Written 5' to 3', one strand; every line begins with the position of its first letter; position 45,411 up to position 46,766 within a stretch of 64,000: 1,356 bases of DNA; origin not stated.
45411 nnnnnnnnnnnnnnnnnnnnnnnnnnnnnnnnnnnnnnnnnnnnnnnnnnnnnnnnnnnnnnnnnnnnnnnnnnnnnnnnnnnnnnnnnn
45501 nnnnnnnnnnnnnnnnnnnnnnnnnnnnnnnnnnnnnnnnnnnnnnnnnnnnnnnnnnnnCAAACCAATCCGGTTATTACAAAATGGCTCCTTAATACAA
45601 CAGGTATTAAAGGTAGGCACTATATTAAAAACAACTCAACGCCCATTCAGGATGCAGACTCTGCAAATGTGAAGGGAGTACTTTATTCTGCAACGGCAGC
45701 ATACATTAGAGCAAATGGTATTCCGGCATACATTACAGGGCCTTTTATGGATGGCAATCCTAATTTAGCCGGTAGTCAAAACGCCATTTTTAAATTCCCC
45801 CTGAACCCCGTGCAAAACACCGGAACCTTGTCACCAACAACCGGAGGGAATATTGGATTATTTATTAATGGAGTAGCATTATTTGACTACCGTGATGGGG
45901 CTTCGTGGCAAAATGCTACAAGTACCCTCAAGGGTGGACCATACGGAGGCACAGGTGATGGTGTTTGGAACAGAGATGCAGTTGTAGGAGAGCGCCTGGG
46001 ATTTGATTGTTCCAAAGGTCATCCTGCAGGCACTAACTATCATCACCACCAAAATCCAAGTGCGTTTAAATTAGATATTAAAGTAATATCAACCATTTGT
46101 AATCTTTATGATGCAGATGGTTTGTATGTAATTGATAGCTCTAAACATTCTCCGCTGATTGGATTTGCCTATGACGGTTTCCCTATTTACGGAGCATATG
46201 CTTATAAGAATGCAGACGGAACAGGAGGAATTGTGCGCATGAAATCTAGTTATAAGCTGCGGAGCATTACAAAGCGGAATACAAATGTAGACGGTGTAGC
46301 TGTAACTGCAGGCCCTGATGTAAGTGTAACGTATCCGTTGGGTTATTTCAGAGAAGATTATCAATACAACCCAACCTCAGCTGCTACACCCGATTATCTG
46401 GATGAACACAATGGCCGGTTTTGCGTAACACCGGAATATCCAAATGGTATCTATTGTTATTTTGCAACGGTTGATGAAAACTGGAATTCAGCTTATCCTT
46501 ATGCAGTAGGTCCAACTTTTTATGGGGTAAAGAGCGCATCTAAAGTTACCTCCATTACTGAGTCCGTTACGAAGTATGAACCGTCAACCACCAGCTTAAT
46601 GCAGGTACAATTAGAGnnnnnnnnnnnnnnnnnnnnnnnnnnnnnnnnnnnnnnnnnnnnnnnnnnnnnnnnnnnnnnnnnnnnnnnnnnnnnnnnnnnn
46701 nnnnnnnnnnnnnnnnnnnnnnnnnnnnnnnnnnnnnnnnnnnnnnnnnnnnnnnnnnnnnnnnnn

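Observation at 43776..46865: Three-gene cassette of an MbnP-like protein, a di-haem cytochrome c peroxidase (MbnH/MauG-like) and a T9SS-sorted YHYH-family protein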

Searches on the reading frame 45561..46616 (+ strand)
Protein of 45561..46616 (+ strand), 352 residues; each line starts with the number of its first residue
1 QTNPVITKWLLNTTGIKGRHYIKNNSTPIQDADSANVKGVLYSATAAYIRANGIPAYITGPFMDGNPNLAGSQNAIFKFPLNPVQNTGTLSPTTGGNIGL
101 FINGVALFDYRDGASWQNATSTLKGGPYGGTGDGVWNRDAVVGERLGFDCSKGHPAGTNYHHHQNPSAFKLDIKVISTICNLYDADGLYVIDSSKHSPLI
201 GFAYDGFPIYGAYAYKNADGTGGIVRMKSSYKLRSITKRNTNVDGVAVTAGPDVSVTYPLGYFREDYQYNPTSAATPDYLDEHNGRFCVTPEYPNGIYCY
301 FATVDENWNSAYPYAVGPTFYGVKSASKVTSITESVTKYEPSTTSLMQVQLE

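Call 49: search_protein_representatives(protein=window:45561-46616:+)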
Query: 352 residues. Proteins with E-value up to 0.001 (for the whole library): 2259; up to 1e-10: 1336; up to 1e-30: 369. The best 150 are listed.
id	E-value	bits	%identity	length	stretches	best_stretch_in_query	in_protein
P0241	1.7e-171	586.4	74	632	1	1-344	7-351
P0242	9.7e-123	425.9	74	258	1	96-346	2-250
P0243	1.9e-114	398.7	59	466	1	1-342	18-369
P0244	1.2e-107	376.3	60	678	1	1-340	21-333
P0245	1.1e-101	356.7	57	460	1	1-326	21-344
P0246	1.4e-99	349.8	66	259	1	1-235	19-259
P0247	1.8e-98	346.1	80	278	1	159-347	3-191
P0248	6.9e-97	340.9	42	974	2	6-341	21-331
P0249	8.8e-96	337.2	55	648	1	1-344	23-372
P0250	2.0e-95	336.1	81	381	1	159-341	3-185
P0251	1.3e-94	333.4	42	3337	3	5-327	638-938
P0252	2.9e-92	325.6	67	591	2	159-344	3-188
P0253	1.3e-89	316.9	54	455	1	3-344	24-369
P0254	2.6e-89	316.0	69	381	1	143-342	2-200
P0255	6.0e-89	314.8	41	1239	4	35-242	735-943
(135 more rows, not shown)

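Call 63: search_dna_similar(query=window:45561-46616:+, collection=plasmids, mode=protein, max_evalue=0.00001, max_rows=25)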
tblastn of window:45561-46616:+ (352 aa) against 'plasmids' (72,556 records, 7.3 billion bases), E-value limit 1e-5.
Records with a match: 2; places in all: 2; records where one place covers at least 80% of the query: 0.
Best place of each record, by identity: <60% 2.
By first word of the organism name: Deinococcus 1; Chondrinema 1.
By predicted mobility (MOB-suite, as given by PLSDB): non-mobilizable 2.
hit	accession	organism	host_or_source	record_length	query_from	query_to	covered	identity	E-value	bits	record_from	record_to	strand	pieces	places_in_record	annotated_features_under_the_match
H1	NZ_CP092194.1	Deinococcus sp. KNUC1210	Setaria viridis,cell ...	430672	34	314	80%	32.8%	1e-18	95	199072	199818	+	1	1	YHYH protein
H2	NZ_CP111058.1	Chondrinema litorale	Seaweed,red alga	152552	136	303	48%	32.9%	1e-10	70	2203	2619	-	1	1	YHYH protein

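Call 64: get_annotated_region(hit=H1, flank=8000)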
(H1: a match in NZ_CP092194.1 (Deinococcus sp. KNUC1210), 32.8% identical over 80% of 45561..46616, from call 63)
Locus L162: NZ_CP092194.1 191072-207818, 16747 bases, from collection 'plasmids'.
description: Deinococcus sp. KNUC1210 plasmid unnamed7, complete sequence
organism: Deinococcus sp. KNUC1210 (NCBI taxid 2917691)
taxonomy: Bacteria; Deinococcota; Deinococci; Deinococcales; Deinococcaceae; Deinococcus; Deinococcus sp. KNUC1210
host: -; source: Setaria viridis,cell culture,rhizospheric soil; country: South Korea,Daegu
typing (MOB-suite, as given by PLSDB): non-mobilizable
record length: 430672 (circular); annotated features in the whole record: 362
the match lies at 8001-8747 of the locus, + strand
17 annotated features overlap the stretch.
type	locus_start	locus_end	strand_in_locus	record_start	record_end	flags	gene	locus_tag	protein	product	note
CDS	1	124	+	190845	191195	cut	-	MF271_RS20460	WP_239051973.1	hypothetical protein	-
CDS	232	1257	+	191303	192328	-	-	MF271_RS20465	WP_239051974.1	hypothetical protein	-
CDS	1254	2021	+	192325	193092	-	-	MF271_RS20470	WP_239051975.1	hypothetical protein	-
CDS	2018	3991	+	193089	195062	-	-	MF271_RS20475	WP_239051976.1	hypothetical protein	-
CDS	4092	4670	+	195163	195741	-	-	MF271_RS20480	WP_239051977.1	hypothetical protein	-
CDS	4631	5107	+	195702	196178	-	-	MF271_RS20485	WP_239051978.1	SET domain-containing protein-lysine N-methyltransferase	-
CDS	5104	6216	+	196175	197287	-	-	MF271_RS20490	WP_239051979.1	HAMP domain-containing protein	GO:0007165 - signal transduction [Evidence IEA]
CDS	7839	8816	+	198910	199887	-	-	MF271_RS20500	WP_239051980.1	YHYH protein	-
CDS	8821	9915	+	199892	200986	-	-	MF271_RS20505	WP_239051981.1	HupE/UreJ family protein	-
CDS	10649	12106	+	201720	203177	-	-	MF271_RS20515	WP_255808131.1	histidine kinase dimerization/phospho-acceptor domain-containing protein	GO:0007165 - signal transduction [Evidence IEA]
CDS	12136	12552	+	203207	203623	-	-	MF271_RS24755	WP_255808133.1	phosphatidylglycerol lysyltransferase domain-containing protein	-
CDS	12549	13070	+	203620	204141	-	-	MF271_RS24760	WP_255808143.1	phosphatidylglycerol lysyltransferase domain-containing protein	-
CDS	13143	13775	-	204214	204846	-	-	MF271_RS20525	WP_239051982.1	methyltransferase domain-containing protein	-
CDS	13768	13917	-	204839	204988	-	-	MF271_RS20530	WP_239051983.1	hypothetical protein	-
CDS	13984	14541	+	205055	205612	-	-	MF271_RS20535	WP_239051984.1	helix-turn-helix domain-containing protein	-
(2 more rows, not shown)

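Call 65: get_annotated_region(hit=H2, flank=8000)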
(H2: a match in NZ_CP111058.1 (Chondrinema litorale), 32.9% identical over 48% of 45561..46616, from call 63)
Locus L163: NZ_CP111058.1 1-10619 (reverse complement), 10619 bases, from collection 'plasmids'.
description: Chondrinema litorale strain WSW3-B12 plasmid unnamed16, complete sequence
organism: Chondrinema litorale (NCBI taxid 2994555)
taxonomy: Bacteria; Bacteroidota; Cytophagia; Cytophagales; Flammeovirgaceae; Chondrinema; Chondrinema litorale
host: -; source: Seaweed,red alga; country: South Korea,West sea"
typing (MOB-suite, as given by PLSDB): non-mobilizable
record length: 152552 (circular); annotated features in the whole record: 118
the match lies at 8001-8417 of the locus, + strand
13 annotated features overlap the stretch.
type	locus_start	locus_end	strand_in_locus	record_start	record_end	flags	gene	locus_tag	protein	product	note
CDS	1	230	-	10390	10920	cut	-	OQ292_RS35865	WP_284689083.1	GNAT family N-acetyltransferase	-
CDS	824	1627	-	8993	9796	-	-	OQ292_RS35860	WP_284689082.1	DUF6503 family protein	-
CDS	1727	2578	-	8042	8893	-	-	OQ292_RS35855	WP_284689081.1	hypothetical protein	-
CDS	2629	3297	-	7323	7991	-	-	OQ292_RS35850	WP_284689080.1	DM13 domain-containing protein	-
CDS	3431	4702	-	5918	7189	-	-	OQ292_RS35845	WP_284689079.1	alginate export family protein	-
CDS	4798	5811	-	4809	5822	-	-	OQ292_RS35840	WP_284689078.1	DUF711 family protein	-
CDS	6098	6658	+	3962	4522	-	-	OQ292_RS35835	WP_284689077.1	RNA polymerase sigma factor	GO:0006352 - DNA-templated transcription initiation [Evidence IEA]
CDS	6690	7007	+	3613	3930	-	-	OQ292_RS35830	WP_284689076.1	hypothetical protein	-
CDS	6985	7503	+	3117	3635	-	-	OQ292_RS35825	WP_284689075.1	hypothetical protein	-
CDS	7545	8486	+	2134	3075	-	-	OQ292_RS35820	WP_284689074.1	YHYH protein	-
CDS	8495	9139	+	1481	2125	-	-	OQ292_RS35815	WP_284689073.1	hypothetical protein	-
CDS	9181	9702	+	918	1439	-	-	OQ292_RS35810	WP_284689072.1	TlpA disulfide reductase family protein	-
CDS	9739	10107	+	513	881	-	-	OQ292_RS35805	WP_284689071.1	hypothetical protein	-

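Call 66: search_protein_families(library=pfam, proteins=[L163:8495-9139:+, L163:6985-7503:+, L163:6690-7007:+, L163:9739-10107:+, L163:7545-8486:+, L162:8821-9915:+, L162:7839-8816:+], max_evalue=0.05)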
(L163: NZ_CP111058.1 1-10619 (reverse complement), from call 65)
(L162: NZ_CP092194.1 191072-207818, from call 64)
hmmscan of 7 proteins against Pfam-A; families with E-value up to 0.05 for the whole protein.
L163:8495-9139:+ (214 aa): 0 families

L163:6985-7503:+ (172 aa): 2 families
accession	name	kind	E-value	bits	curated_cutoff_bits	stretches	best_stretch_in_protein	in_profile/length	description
PF07813.17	LTXXQ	-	0.0018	19.4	24.3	1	60-143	11-92/100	LTXXQ motif family protein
PF10154.14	Fy-3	-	0.014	14.9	25.8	1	59-159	99-195/498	Ferry endosomal RAB5 effector complex subunit 3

L163:6690-7007:+ (105 aa): 0 families

L163:9739-10107:+ (122 aa): 0 families

L163:7545-8486:+ (313 aa): 1 family
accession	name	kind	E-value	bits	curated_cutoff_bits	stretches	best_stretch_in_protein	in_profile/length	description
PF14240.11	YHYH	-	2.1e-54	184.9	25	1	107-303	8-193/193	YHYH protein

L162:8821-9915:+ (364 aa): 1 family
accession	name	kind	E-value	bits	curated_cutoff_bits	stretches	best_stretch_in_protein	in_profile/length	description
PF13795.12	HupE_UreJ_2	-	1.3e-33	116.3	24.5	1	180-330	1-153/156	HupE / UreJ protein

L162:7839-8816:+ (325 aa): 1 family
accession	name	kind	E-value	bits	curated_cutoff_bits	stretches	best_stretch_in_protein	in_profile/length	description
PF14240.11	YHYH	-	5.9e-70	235.6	25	1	104-310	2-193/193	YHYH protein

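Call 68: find_homologous_proteins(query=L162:7839-8816:+, max_evalue=0.00001)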
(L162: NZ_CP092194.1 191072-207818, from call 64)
Query L162:7839-8816:+ (325 aa): 6346 proteins with E <= 0.00001 among 8000 candidates; the best 120 are listed.
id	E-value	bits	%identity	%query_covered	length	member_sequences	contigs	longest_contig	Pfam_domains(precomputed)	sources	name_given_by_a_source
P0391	2.7e-214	728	100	100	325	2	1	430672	PF14240.12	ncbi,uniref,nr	ncbi:YHYH protein (plasmid) [Deinococcus sp. KNUC1210]|uniref:YHYH protein n=1 Tax=Deinococcus sp. K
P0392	2.4e-138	479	69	96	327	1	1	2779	PF14240.12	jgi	jgi:hypothetical protein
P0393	5.0e-138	478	68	96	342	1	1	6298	PF14240.12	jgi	jgi:YHYH protein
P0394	9.8e-138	477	73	83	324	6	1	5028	PF14240.12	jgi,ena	jgi:hypothetical protein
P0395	4.7e-137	475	73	83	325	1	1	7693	PF14240.12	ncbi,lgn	-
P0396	8.8e-137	474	66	98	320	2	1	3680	PF14240.12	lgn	-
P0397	4.1e-135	468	72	84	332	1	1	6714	PF14240.12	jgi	jgi:hypothetical protein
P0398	4.1e-135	468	72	85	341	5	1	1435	PF14240.12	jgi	jgi:hypothetical protein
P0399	6.0e-135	468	70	87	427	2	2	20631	PF14240.12,PF00041.28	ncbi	-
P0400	7.1e-135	467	74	84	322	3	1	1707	PF14240.12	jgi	jgi:hypothetical protein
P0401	9.3e-135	467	67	96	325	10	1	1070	PF14240.12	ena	-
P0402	9.6e-135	467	73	83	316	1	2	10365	PF14240.12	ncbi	-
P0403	1.2e-134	467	71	87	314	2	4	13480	PF14240.12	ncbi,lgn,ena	-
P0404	2.5e-134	466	62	97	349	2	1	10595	PF14240.12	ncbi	ncbi:MAG: YHYH protein [Trueperaceae bacterium]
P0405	6.1e-134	464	66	98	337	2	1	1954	PF14240.12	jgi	jgi:YHYH protein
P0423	3.2e-131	455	69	85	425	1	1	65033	PF14240.12,PF00041.28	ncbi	-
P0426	8.0e-131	454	69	90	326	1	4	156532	PF14240.12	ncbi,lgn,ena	-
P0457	7.2e-128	444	69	83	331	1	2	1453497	PF14240.12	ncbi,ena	-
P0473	6.0e-127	441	69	83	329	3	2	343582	PF14240.12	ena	-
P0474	6.4e-127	441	67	87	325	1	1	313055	PF14240.12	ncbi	-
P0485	4.5e-126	439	61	96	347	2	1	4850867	PF14240.12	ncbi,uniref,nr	ncbi:YHYH protein [Hydrogenophaga sp. PAMC20947]|uniref:YHYH protein n=1 Tax=Hydrogenophaga sp. PAMC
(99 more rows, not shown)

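Call 69: find_encoding_contigs(protein=P0485, flank=6000, max_places=2)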
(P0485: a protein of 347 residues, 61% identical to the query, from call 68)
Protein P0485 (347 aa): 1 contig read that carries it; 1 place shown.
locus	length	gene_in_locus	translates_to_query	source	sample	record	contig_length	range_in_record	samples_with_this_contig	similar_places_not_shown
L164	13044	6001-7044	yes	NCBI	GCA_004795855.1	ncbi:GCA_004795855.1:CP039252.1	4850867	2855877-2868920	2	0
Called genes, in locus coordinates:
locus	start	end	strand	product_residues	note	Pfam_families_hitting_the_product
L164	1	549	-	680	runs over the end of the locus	PF08447:PAS_3, PF00989:PAS, PF08447:PAS_3, PF08448:PAS_4 (weak), PF13426:PAS_9, PF00512:HisKA, PF02518:HATPase_c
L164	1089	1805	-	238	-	PF00072:Response_reg, PF00486:Trans_reg_C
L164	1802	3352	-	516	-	PF00672:HAMP, PF26769:HAMP_PhoQ (faint), PF00512:HisKA, PF02518:HATPase_c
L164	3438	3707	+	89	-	-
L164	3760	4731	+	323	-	PF14240:YHYH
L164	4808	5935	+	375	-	PF13795:HupE_UreJ_2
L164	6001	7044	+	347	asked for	PF14240:YHYH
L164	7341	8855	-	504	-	PF01970:TctA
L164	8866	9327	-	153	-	PF07331:TctB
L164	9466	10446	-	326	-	PF03401:TctC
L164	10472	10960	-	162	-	PF03928:HbpS-like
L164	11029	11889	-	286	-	PF01557:FAA_hydrolase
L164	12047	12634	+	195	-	PF00881:Nitroreductase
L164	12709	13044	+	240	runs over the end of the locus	PF00392:GntR, PF07729:FCD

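Call 70: find_encoding_contigs(protein=P0457, flank=6000, max_places=2)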
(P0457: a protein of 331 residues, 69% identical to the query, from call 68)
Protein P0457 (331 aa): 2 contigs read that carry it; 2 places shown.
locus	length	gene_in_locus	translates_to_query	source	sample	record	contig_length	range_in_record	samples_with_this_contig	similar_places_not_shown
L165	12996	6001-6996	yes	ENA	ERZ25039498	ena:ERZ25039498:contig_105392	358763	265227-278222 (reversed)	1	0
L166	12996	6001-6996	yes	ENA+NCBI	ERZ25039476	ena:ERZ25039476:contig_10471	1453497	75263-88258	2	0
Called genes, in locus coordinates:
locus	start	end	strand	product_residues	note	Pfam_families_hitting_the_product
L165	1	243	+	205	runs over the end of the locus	PF02798:GST_N, PF13417:GST_N_3 (weak), PF13409:GST_N_2 (weak), PF14497:GST_C_3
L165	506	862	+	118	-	PF02417:Chromate_transp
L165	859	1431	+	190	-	PF02417:Chromate_transp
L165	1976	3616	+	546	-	PF00999:Na_H_Exchanger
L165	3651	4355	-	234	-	PF00072:Response_reg, PF00486:Trans_reg_C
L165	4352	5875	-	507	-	-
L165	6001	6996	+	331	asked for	PF14240:YHYH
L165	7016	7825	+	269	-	PF13795:HupE_UreJ_2 (weak)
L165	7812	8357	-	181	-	PF00578:AhpC-TSA, PF08534:Redoxin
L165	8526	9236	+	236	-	PF02798:GST_N, PF14497:GST_C_3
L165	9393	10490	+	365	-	PF16884:ADH_N_2, PF00107:ADH_zinc_N, PF13602:ADH_zinc_N_2 (weak)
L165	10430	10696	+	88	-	-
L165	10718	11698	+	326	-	PF00248:Aldo_ket_red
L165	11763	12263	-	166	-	-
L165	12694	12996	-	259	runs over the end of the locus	-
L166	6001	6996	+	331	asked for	PF14240:YHYH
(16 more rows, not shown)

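Call 71: find_encoding_contigs(protein=P0474, flank=6000, max_places=2)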
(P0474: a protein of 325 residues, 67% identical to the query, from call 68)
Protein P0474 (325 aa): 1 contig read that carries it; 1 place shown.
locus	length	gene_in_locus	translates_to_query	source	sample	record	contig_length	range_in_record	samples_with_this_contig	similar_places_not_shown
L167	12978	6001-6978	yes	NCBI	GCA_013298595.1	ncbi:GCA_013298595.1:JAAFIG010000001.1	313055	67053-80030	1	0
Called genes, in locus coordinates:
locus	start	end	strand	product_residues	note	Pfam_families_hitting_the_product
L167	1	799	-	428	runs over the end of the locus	PF13347:MFS_2 (weak), PF07690:MFS_1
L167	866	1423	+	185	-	-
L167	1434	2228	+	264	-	PF04978:MST, PF05163:DinB, PF12867:DinB_2 (weak), PF00595:PDZ (faint), PF13180:PDZ_2 (weak), PF17820:PDZ_6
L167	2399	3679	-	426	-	PF00884:Sulfatase, PF01676:Metalloenzyme (faint), PF16347:SGSH_C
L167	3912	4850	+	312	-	PF14240:YHYH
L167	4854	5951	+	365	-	PF13795:HupE_UreJ_2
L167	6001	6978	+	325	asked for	PF14240:YHYH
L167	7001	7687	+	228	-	PF00072:Response_reg, PF00486:Trans_reg_C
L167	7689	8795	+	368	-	PF00672:HAMP (weak), PF00512:HisKA, PF02518:HATPase_c, PF13589:HATPase_c_3 (weak)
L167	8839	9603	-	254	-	PF06283:ThuA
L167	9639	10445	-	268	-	-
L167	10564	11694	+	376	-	PF08442:ATP-grasp_2, PF13549:ATP-grasp_5, PF24948:Citrate_synth_N, PF00549:Ligase_CoA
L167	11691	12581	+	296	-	PF02629:CoA_binding, PF00549:Ligase_CoA, PF13607:Succ_CoA_lig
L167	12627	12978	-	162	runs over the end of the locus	PF09851:SHOCT (weak)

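Call 79: find_encoding_contigs(protein=P0426, flank=5000, max_places=2)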
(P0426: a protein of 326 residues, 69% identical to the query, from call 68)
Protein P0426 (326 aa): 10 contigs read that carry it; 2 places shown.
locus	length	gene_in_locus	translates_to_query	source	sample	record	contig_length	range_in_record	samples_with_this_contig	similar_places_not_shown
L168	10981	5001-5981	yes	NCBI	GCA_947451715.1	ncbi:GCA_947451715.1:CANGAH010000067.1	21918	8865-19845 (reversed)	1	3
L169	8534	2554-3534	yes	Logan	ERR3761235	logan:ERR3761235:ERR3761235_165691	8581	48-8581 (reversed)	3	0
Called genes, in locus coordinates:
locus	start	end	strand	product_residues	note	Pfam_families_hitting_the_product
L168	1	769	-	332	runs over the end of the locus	PF00044:Gp_dh_N, PF02800:Gp_dh_C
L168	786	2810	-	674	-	PF00456:Transketolase_N, PF13292:DXP_synthase_N (faint), PF00676:E1_dh (faint), PF02779:Transket_pyr, PF22613:Transketolase_C_1, PF02780:Transketolase_C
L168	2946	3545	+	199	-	PF01814:Hemerythrin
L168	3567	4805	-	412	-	PF06537:DHOR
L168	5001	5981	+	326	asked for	PF14240:YHYH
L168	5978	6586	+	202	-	-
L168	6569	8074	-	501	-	PF00672:HAMP (weak), PF00512:HisKA, PF02518:HATPase_c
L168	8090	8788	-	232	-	PF00072:Response_reg, PF00486:Trans_reg_C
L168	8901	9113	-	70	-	-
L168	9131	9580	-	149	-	PF06094:GGACT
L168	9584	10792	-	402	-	PF00144:Beta-lactamase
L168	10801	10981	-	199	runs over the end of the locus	PF01966:HD (weak)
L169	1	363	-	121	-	?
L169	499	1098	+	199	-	PF01814:Hemerythrin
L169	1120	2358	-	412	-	PF06537:DHOR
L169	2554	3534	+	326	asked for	PF14240:YHYH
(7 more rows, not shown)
